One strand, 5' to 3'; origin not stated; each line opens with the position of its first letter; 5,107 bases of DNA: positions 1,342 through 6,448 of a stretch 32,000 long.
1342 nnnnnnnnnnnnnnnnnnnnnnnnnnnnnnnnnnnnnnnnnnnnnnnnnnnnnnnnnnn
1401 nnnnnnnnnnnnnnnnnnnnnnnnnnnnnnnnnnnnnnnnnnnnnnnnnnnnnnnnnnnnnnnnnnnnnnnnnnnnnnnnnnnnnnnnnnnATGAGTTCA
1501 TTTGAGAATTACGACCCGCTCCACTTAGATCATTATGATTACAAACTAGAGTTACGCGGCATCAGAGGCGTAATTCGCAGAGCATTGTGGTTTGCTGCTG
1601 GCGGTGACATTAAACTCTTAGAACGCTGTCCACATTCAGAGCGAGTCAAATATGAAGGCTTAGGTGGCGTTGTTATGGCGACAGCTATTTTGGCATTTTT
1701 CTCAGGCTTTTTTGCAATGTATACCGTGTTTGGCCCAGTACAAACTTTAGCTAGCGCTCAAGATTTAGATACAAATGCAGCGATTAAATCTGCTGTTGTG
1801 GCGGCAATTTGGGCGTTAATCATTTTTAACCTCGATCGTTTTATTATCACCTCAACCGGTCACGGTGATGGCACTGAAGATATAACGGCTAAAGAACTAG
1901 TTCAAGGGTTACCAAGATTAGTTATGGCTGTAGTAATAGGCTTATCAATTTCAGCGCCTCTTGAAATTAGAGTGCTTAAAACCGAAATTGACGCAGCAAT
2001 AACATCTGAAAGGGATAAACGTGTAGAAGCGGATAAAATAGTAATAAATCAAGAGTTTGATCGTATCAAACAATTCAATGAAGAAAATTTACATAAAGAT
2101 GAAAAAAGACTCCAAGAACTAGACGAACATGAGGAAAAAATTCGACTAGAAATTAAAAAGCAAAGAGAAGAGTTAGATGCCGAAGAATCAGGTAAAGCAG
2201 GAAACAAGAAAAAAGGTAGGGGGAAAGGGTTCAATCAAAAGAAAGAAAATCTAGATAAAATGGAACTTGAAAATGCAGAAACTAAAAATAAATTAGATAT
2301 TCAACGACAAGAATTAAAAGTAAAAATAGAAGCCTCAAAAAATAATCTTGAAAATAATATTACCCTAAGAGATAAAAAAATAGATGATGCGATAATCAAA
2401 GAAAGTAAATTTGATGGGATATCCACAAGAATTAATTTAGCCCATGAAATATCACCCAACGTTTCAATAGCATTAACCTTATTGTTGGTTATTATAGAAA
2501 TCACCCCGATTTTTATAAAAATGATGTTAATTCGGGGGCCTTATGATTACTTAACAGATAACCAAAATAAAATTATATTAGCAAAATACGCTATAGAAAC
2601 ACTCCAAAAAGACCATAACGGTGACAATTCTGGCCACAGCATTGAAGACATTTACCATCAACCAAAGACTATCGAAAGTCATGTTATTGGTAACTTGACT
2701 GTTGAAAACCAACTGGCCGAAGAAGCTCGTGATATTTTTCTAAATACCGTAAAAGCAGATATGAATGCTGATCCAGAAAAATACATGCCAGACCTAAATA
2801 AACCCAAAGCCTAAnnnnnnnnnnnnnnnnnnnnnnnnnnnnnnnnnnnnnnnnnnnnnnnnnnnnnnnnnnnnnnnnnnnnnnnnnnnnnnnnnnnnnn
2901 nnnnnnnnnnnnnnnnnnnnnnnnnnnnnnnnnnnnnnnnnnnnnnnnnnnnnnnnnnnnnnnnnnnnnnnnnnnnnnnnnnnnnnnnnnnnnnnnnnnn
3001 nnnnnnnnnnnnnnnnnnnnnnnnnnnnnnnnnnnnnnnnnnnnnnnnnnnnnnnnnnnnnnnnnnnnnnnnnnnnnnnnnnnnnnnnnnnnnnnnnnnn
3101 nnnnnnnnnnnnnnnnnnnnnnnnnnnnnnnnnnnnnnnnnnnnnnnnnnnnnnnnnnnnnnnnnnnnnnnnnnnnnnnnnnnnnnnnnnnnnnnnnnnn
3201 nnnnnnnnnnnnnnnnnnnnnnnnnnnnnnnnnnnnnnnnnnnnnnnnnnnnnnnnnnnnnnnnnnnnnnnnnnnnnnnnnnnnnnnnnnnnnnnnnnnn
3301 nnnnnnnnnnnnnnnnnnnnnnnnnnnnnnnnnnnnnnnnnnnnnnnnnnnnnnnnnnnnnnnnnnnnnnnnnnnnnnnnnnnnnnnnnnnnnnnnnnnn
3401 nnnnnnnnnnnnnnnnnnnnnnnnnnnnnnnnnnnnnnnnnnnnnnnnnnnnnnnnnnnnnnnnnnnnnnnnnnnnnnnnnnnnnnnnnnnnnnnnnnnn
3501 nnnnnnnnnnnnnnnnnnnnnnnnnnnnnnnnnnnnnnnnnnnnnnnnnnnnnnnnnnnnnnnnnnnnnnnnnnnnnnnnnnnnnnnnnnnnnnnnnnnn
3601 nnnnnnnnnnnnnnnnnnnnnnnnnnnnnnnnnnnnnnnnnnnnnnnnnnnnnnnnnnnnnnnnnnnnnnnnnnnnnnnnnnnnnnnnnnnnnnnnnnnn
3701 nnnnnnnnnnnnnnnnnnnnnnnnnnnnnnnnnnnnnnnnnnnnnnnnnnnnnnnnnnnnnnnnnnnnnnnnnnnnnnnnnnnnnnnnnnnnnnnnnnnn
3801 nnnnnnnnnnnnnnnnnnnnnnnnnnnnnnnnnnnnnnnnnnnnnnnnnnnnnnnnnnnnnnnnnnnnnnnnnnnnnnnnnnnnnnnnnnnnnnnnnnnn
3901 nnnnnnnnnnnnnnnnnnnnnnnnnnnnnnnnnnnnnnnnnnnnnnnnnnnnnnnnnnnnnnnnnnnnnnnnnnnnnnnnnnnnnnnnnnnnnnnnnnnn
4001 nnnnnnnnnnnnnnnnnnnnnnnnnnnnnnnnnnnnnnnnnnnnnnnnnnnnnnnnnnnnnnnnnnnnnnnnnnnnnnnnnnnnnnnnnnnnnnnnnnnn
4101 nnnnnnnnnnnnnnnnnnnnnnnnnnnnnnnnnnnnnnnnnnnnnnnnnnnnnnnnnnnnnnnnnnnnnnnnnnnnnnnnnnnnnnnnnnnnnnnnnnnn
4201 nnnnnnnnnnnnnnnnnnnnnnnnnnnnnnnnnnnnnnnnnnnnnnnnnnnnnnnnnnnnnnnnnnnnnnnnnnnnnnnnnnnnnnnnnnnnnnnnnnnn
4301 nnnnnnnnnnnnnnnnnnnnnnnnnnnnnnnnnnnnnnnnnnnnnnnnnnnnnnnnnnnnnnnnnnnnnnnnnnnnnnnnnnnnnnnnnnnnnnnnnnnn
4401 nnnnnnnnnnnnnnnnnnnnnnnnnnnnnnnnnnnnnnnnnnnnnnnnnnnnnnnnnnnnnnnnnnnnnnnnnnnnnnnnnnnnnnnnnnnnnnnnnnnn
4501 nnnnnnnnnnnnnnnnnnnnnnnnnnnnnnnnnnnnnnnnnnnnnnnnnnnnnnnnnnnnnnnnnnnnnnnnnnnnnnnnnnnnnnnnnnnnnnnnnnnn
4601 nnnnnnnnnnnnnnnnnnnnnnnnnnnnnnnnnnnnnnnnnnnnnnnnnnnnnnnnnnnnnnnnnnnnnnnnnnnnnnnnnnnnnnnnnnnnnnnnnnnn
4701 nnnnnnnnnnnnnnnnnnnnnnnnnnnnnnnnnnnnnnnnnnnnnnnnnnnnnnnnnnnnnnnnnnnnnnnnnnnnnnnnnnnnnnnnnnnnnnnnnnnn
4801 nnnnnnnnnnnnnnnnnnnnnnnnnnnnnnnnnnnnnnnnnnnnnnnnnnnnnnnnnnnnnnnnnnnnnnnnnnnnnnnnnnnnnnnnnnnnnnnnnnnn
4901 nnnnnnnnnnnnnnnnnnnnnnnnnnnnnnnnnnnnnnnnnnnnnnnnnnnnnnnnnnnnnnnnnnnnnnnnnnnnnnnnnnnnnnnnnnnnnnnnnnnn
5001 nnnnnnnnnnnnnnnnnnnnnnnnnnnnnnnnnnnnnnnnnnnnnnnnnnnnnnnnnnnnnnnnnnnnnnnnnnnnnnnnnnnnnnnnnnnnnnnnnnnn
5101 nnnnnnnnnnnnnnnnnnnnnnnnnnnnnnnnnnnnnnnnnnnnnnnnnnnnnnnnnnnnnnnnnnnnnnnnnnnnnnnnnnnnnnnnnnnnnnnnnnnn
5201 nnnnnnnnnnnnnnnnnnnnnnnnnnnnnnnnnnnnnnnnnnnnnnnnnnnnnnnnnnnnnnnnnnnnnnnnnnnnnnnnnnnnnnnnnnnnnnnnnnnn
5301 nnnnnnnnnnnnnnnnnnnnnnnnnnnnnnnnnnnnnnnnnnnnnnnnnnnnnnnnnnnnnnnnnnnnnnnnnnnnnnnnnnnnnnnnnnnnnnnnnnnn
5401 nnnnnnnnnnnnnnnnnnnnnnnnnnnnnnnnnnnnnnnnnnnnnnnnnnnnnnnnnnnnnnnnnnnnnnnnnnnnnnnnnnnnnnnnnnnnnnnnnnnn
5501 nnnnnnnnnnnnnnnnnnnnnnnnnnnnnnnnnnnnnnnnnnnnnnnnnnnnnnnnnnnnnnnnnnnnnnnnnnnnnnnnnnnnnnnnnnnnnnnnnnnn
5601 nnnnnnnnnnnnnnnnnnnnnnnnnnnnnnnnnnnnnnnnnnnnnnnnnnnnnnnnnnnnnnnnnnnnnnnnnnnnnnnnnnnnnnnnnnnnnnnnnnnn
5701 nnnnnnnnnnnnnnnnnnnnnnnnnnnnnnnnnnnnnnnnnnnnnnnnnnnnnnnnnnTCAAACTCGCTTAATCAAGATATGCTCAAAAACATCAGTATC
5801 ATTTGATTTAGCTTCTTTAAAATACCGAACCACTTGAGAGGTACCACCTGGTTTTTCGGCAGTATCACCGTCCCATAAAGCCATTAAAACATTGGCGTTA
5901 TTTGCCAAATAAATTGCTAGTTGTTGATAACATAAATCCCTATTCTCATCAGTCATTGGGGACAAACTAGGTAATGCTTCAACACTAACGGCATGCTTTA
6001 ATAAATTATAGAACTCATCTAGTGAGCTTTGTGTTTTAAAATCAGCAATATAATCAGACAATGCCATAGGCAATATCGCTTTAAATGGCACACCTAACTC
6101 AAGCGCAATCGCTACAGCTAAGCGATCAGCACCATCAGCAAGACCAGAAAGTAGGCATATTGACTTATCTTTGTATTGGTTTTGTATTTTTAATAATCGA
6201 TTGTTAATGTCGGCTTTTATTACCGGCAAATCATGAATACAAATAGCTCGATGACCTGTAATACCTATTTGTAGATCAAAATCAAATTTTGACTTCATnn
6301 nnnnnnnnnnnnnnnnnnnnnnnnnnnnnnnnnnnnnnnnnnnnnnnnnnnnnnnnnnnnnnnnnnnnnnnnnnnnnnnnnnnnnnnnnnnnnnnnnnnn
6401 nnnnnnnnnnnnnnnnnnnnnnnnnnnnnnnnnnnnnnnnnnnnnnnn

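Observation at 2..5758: OmpA-like gene plus three tandem DUF4407-like membrane coiled-coil paralogues, the central one carrying an intact caspase domain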

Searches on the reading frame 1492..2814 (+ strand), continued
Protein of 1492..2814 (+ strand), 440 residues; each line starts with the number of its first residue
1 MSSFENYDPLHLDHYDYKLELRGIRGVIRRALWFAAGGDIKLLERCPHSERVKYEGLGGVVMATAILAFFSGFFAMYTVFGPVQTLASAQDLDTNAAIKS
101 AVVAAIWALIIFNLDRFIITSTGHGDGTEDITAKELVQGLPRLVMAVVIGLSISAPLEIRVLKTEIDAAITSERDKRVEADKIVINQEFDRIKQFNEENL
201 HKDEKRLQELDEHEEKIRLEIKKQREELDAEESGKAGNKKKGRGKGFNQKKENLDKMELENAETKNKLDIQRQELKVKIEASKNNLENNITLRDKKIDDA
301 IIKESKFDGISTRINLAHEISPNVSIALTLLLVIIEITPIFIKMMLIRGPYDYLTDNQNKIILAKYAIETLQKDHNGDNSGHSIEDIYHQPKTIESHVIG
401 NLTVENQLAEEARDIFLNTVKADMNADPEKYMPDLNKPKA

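Call 94: search_protein_families(library=pfam, proteins=[L051:4290-6530:-, L051:12139-13014:+, L051:13011-14096:+, L016:18142-20115:-, L016:17727-18176:-, L045:13353-14801:-, L049:14361-16295:+], max_evalue=0.001)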
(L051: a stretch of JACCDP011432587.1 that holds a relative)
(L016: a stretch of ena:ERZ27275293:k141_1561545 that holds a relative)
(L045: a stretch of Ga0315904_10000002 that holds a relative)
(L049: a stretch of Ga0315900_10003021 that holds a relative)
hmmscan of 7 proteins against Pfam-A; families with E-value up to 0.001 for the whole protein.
L051:4290-6530:- (746 aa): 0 families

L051:12139-13014:+ (291 aa): 0 families

L051:13011-14096:+ (362 aa): 1 family
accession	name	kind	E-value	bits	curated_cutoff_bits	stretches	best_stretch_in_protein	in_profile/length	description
PF00656.27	Peptidase_C14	-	7.6e-22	78.6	21.4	1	28-256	5-198/233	Caspase domain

L016:18142-20115:- (657 aa): 0 families

L016:17727-18176:- (149 aa): 0 families

L045:13353-14801:- (482 aa): 1 family
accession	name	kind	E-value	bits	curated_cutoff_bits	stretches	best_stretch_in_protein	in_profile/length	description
PF01791.15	DeoC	-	5.4e-24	85.5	23.8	1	168-423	3-228/229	DeoC/LacD family aldolase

L049:14361-16295:+ (645 aa): 3 families
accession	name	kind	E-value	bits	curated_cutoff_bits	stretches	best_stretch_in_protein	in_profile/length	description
PF00183.23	HSP90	-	6e-121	405.4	24.4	1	246-635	70-467/518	Hsp90 protein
PF13589.12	HATPase_c_3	-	1e-09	39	25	1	64-191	4-107/137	Histidine kinase-, DNA gyrase B-, and HSP90-like ATPase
PF02518.31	HATPase_c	-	1.3e-07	32.5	26.4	1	67-217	10-109/111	Histidine kinase-, DNA gyrase B-, and HSP90-like ATPase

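Call 95: search_dna_similar(query=window:1492-2814:+, collection=plasmids, mode=protein, max_rows=15)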
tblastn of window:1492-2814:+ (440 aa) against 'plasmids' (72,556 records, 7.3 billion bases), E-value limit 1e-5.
No match.

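Call 104: fold_search(model_id=the predicted structure, library=viral)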
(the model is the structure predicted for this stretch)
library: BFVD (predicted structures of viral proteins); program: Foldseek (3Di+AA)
matches with E <= 10: 430; with E <= 0.001: 0
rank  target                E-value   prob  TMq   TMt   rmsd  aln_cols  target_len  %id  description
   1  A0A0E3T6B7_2          1.0e-02  0.85  0.17  0.08  38.4       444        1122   14  Tape measure protein [Bacillus phage Stills]
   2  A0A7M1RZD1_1          1.0e-02  0.84  0.19  0.10  29.6       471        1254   13  Uncharacterized protein [uncultured phage cr127_1]
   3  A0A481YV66            1.0e-02  0.57  0.12  0.10  41.7       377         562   12  ABC transporter [Marseillevirus LCMAC103]
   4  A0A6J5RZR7            1.2e-02  0.87  0.17  0.20  21.6       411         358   11  Uncharacterized protein [uncultured Caudovirales phage]
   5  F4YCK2                1.4e-02  0.99  0.29  0.16  16.0       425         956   14  (no name in the UniProt tables at hand)
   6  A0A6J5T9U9            2.4e-02  0.97  0.26  0.11  21.3       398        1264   14  Uncharacterized protein [uncultured Caudovirales phage]
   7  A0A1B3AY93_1          2.7e-02  0.66  0.15  0.06  25.8       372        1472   12  Tape measure protein [Gordonia phage Bantam]
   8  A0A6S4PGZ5            2.8e-02  0.85  0.24  0.18  29.4       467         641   14  T10G3.5 [uncultured phage_MedDCM-OCT-S39-C11]
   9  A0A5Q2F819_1          4.3e-02  0.54  0.13  0.07  21.8       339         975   13  Tape measure protein [Gordonia phage Sixama]
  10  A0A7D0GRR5            4.7e-02  0.91  0.19  0.28  22.8       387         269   12  (no name in the UniProt tables at hand)
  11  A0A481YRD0            4.7e-02  0.90  0.27  0.18  34.6       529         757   13  non-specific serine/threonine protein kinase [Marseillevirus LCMAC101]
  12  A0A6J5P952            4.7e-02  0.44  0.15  0.12  26.8       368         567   14  AAA domain containing protein [uncultured Caudovirales phage]
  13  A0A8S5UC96            5.2e-02  0.47  0.18  0.14  26.8       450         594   12  STRUCTURAL MAINTENANCE OF CHROMOSOMES PROTEIN [Siphoviridae sp. ctgN495]
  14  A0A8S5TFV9            5.7e-02  0.99  0.26  0.22  18.4       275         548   15  STRUCTURAL MAINTENANCE OF CHROMOSOMES PROTEIN [Phage sp. ctL4h4]
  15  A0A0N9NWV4            5.7e-02  0.41  0.14  0.07  34.4       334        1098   10  (no name in the UniProt tables at hand)
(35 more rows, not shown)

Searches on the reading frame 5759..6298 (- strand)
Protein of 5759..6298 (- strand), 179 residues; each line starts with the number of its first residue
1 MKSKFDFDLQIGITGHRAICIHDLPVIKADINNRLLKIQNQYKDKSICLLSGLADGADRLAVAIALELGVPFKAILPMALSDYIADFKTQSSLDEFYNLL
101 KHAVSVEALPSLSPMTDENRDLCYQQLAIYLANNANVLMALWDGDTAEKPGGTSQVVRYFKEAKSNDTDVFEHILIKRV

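Call 3: search_protein_families(library=pfam, proteins=[window:5759-6298:-], max_evalue=0.1)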
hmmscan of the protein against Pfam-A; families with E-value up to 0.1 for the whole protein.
window:5759-6298:- (179 aa): 3 families
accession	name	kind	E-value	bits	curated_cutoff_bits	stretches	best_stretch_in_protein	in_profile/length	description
PF10686.14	YAcAr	-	0.00016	21.9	28.2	1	31-74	17-58/66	YspA, cpYpsA-related SLOG family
PF02481.21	DNA_processg_A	-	0.00067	19.3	29.6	1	34-82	62-110/212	DNA recombination-mediator protein A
PF07023.17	DUF1315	-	0.018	15.6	25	1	94-135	9-50/82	Protein of unknown function (DUF1315)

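Call 5: search_protein_families(library=padloc, proteins=[window:5759-6298:-], max_evalue=0.01)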
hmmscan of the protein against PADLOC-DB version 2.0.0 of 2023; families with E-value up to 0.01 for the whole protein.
window:5759-6298:- (179 aa): 2 families
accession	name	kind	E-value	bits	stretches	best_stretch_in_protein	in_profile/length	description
PDLC03961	ShosA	-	0.00022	18.6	1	36-82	135-181/303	-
PDLC00834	E1-E2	-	0.0039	13.8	1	81-143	194-255/564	E1-E2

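Call 6: search_protein_families(library=ncbifam, proteins=[window:5759-6298:-], max_evalue=0.01)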
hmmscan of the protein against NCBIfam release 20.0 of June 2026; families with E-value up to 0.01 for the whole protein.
window:5759-6298:- (179 aa): 0 families

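Call 54: search_protein_families(library=phrogs, proteins=[window:5759-6298:-], max_evalue=0.001)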
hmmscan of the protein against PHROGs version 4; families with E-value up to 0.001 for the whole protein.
window:5759-6298:- (179 aa): 1 family
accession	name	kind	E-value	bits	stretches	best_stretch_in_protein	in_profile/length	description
phrog_289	-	other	0.00035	20.6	1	10-165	24-133/500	GTP-binding domain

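Call 69: search_protein_families(library=pfam, alignment_id=A3, max_evalue=0.00001)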
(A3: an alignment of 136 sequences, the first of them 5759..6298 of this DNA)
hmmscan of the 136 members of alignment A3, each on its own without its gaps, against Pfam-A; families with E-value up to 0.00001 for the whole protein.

A. member 1, window:5759-6298:- (179 aa): 0 families

B. families by the number of members that match (of 136 scanned): 155 families (the first 25 are shown)
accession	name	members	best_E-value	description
PF13374.12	TPR_10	7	2.4e-125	Tetratricopeptide repeat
PF13424.12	TPR_12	7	2.5e-122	Tetratricopeptide repeat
PF00515.34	TPR_1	7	1.6e-39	Tetratricopeptide repeat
PF07719.23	TPR_2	7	1.8e-30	Tetratricopeptide repeat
PF13181.12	TPR_8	7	1e-23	Tetratricopeptide repeat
PF24885.1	TPR_NPHP3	6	2.6e-91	Nephrocystin-3 TPR domain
PF13176.12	TPR_7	6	6.7e-35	Tetratricopeptide repeat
PF13428.12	TPR_14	5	4.9e-14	Tetratricopeptide repeat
PF13191.12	AAA_16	5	5.7e-11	AAA ATPase domain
PF17874.7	TPR_MalT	4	4.3e-20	MalT-like TPR region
PF13271.11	DUF4062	4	7.7e-14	Domain of unknown function (DUF4062)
PF00005.33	ABC_tran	3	8e-35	ABC transporter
PF13432.12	TPR_16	3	9.1e-28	Tetratricopeptide repeat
PF13676.11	TIR_2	3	2.3e-20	TIR domain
PF01270.23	Glyco_hydro_8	3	9.1e-12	Glycosyl hydrolases family 8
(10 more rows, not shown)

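Call 80: search_solved_structures(query=A4, max_evalue=1)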
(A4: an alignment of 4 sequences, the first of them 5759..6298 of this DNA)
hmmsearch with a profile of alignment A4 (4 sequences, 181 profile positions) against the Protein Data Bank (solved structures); distinct sequences matched with E-value up to 1: 1.
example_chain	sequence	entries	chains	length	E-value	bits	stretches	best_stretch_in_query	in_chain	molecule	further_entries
6rao_D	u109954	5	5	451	0.96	12.4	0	96-163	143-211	Afp3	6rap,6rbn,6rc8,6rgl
